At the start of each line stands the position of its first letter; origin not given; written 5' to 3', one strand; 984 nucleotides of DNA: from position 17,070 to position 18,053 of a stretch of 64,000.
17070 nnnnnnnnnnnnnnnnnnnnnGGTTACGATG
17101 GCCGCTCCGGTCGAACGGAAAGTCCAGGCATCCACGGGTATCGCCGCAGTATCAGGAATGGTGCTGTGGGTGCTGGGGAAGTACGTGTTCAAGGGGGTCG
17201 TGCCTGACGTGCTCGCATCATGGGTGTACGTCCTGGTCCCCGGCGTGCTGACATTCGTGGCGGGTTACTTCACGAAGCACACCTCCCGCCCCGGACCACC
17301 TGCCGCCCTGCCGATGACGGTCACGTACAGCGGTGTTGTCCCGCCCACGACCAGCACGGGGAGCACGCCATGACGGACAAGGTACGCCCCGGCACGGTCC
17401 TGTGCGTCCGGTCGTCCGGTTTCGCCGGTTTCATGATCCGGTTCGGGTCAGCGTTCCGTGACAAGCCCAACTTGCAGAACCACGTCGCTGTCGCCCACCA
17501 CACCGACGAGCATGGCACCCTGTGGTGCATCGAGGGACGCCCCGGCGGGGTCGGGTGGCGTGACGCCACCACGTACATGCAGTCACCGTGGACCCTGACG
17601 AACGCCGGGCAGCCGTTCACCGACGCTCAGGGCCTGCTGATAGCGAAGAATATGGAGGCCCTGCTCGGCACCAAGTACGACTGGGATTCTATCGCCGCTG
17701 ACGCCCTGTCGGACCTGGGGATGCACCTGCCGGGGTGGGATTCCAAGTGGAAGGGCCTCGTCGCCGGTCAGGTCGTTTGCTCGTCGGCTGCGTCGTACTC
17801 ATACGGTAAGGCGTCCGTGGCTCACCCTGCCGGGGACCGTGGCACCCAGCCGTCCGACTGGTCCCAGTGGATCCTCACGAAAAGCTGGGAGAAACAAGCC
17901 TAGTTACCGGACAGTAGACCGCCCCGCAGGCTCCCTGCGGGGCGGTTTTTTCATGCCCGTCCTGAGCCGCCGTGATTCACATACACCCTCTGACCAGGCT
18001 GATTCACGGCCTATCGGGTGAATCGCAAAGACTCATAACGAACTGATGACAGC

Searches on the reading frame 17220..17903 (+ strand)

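Call 57: search_protein_families(library=phrogs, proteins=[window:17220-17903:+], max_evalue=0.01)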
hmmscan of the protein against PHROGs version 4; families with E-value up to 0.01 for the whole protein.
window:17220-17903:+ (227 aa): 1 family
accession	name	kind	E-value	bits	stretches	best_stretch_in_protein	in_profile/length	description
phrog_1128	-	moron, auxiliary metabolic gene and host takeover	5.5e-07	30.1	1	46-204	13-151/381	enoyl-CoA hydratase/carnithine racemase-like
